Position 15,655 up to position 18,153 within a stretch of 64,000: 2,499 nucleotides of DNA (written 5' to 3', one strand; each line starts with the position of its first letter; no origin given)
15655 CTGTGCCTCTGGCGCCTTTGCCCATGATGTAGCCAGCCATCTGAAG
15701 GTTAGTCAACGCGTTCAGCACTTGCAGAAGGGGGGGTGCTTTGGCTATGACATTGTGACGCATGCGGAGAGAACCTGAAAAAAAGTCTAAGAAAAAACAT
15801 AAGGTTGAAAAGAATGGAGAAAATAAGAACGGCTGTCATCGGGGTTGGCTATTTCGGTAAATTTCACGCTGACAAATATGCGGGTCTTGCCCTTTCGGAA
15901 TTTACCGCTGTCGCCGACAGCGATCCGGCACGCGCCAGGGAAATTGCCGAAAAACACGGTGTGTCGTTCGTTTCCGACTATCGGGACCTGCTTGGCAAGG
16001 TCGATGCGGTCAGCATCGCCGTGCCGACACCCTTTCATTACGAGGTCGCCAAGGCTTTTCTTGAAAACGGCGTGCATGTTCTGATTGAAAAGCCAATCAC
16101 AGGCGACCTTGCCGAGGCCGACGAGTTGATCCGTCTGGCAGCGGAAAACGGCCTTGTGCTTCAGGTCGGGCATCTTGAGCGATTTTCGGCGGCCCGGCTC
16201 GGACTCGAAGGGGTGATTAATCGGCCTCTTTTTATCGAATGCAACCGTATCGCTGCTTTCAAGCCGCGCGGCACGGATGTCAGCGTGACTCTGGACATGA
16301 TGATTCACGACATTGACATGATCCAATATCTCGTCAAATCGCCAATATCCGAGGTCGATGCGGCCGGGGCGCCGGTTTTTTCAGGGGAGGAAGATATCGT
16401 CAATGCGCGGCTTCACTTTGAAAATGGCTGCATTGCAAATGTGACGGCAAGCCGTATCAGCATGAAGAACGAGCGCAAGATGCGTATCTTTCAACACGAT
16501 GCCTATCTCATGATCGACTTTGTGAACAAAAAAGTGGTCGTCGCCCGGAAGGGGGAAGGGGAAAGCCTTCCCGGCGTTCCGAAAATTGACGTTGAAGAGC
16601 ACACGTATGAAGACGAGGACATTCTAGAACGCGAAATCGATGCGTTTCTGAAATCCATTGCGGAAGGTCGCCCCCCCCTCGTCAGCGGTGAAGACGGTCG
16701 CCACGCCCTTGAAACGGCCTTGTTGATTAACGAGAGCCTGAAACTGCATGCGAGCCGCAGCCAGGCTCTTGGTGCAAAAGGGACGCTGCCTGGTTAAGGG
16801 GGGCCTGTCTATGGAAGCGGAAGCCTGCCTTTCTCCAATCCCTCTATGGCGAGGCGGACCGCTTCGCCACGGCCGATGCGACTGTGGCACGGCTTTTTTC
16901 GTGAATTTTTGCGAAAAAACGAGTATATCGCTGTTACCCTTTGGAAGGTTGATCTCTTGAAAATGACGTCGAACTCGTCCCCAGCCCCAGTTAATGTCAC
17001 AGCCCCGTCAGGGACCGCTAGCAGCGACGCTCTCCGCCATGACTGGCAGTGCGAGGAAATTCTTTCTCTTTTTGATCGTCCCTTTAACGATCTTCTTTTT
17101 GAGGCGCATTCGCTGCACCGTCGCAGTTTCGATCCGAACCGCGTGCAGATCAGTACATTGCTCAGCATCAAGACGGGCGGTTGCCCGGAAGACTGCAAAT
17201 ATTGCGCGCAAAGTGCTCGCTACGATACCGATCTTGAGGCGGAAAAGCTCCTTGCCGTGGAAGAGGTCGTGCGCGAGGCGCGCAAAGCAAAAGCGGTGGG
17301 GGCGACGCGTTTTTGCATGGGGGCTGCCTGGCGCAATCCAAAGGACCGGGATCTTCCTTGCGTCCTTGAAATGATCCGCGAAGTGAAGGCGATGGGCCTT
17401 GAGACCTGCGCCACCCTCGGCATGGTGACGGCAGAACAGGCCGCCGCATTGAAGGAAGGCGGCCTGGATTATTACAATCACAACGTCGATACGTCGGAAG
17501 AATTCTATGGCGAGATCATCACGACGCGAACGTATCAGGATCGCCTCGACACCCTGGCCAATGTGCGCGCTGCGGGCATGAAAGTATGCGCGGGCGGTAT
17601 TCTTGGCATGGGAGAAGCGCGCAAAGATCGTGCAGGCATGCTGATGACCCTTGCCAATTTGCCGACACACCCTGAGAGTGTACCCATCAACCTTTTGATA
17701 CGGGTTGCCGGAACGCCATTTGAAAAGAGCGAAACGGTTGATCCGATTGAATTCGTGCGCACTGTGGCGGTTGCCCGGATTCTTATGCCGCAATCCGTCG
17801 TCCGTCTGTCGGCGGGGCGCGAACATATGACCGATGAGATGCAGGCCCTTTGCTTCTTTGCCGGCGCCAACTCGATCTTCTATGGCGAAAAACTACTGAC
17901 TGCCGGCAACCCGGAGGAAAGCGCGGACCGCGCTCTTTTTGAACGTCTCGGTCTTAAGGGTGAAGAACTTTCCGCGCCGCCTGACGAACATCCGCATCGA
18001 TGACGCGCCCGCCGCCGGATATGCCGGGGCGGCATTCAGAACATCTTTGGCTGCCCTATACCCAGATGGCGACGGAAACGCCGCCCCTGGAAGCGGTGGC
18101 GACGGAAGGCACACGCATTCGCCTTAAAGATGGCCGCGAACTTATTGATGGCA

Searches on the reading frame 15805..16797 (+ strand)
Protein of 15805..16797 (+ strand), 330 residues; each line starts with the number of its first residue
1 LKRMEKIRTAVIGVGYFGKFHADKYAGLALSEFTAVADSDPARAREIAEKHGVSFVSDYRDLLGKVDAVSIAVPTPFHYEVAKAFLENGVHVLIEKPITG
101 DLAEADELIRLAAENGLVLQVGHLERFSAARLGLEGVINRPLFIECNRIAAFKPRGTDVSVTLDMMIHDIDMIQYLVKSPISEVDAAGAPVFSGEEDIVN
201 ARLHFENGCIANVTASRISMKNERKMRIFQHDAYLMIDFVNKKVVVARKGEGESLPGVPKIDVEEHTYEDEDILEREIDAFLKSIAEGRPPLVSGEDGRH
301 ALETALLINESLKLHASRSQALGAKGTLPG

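Call 28: search_protein_families(library=pfam, max_evalue=0.000001, proteins=[window:15805-16797:+])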
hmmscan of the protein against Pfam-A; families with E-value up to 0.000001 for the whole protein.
window:15805-16797:+ (330 aa): 3 families
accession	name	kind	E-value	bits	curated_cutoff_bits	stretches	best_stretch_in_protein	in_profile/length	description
PF01408.29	GFO_IDH_MocA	-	5.8e-33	114.6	24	1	7-123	1-120/120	Oxidoreductase family, NAD-binding Rossmann fold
PF22725.1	GFO_IDH_MocA_C3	-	6.1e-12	46.1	27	1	160-229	44-117/124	GFO/IDH/MocA C-terminal domain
PF02894.22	GFO_IDH_MocA_C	-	3.4e-10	40.5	22.9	1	159-311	40-209/218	Oxidoreductase family, C-terminal alpha/beta domain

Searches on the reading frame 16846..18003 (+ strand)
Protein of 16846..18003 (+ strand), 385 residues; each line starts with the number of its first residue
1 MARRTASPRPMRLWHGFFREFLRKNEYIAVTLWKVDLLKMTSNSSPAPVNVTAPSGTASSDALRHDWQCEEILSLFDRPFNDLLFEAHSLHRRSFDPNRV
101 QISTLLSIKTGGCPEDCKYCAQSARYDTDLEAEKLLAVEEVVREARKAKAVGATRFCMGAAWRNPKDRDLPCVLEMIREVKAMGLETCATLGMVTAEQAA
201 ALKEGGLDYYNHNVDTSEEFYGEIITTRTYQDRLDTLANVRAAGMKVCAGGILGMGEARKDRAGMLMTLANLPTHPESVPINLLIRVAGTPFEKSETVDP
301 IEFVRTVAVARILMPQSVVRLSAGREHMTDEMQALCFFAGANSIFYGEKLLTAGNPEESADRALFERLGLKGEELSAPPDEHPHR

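Call 28: search_protein_families(library=pfam, max_evalue=0.000001, proteins=[window:16846-18003:+])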
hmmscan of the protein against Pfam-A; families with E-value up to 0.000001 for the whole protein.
window:16846-18003:+ (385 aa): 2 families
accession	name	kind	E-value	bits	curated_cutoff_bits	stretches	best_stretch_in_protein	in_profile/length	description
PF06968.18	BATS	-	8.3e-28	96.8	22.2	1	280-371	1-88/88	Biotin and Thiamin Synthesis associated domain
PF04055.27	Radical_SAM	-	9.8e-23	81.6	29.5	1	108-262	2-159/166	Radical SAM superfamily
